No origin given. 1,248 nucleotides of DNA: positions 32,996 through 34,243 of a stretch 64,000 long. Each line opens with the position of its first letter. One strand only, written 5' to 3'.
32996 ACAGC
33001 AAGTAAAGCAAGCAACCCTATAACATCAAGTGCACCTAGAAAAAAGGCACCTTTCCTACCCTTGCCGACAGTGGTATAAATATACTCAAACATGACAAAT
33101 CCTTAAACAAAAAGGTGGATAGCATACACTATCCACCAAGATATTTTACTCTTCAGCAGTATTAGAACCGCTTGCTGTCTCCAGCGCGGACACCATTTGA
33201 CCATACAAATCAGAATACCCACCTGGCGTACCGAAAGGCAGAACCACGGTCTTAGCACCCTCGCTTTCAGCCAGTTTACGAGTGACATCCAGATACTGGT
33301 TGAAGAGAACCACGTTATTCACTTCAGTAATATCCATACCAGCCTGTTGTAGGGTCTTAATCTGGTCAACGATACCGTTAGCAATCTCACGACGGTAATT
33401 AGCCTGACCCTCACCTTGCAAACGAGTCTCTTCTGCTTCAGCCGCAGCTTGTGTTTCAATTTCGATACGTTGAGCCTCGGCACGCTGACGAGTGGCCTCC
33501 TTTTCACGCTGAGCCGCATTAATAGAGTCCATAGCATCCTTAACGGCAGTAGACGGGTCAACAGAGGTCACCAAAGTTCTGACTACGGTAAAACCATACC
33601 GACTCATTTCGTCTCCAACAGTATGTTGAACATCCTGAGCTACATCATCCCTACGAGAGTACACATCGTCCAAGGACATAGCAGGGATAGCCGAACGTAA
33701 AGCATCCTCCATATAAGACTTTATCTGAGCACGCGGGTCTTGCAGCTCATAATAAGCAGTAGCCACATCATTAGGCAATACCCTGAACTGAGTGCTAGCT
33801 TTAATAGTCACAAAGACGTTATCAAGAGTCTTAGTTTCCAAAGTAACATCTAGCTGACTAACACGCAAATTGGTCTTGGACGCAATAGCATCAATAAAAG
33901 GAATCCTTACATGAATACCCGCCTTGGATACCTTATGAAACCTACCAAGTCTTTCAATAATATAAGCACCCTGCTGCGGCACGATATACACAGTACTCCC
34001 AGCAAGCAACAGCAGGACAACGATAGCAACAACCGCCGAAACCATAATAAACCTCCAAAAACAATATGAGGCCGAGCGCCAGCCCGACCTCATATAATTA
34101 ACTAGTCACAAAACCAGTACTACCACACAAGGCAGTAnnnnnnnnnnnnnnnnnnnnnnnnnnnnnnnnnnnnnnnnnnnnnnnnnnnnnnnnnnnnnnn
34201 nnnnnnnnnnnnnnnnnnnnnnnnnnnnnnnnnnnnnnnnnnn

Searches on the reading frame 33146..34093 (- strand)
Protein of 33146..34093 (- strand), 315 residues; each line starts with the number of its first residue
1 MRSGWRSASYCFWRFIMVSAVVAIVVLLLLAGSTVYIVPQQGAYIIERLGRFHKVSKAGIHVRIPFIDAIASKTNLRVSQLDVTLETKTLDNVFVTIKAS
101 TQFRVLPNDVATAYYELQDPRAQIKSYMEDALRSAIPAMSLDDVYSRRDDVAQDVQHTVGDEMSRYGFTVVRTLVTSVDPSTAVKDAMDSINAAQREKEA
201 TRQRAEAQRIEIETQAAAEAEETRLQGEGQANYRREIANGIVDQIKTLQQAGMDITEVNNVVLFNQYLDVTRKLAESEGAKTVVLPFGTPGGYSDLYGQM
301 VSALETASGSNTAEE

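Call 12: search_protein_families(library=pfam, proteins=[window:33146-34093:-], max_evalue=0.01)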
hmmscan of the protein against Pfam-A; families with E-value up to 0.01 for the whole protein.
window:33146-34093:- (315 aa): 1 family
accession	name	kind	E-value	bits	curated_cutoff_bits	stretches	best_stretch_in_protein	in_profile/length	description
PF01145.31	Band_7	-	2.7e-35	122.4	23.6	1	37-208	2-175/176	SPFH domain / Band 7 family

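Call 14: find_related_loci(query=window:33146-34093:-, collection=viral_contigs, flank=8000)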
Query window:33146-34093:- (315 aa) in viral_contigs; peptide patterns used: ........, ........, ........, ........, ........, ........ (x = any residue, [..] = any of these).
5 stretches matched a pattern, but none encodes a relative of the query by tblastn (E <= 1e-3).

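Call 99: find_homologous_proteins(query=window:33146-34093:-, max_evalue=1e-40)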
Query window:33146-34093:- (315 aa): 1719 proteins with E <= 1e-40 among 7322 candidates; the best 120 are listed.
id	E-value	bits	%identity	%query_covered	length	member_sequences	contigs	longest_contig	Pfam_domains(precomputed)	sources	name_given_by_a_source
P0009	4.2e-182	622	99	95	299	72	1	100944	PF01145.32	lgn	-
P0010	1.5e-136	472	77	87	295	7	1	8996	PF01145.32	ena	-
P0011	2.2e-136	472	77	87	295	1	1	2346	PF01145.32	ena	-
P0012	2.3e-136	472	77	87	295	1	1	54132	PF01145.32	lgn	-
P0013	3.1e-136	471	77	87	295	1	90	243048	PF01145.32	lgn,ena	-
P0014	3.9e-136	471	77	87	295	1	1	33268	PF01145.32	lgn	-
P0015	4.5e-136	471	76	92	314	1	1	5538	PF01145.32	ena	-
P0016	4.8e-136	471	77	87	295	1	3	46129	PF01145.32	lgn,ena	-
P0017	6.0e-136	470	77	87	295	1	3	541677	PF01145.32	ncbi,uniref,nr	ncbi:SPFH domain-containing protein [Bifidobacterium apri]|uniref:SPFH domain/Band 7 family protein 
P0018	7.3e-136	470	75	92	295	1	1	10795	PF01145.32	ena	-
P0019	7.9e-136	470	77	87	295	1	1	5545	PF01145.32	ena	-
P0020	8.1e-136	470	76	92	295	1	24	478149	PF01145.32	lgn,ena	-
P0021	1.1e-135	469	77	87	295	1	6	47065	PF01145.32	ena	-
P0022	1.7e-135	469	77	87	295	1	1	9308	PF01145.32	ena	-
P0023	1.8e-135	469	76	87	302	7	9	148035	PF01145.32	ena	-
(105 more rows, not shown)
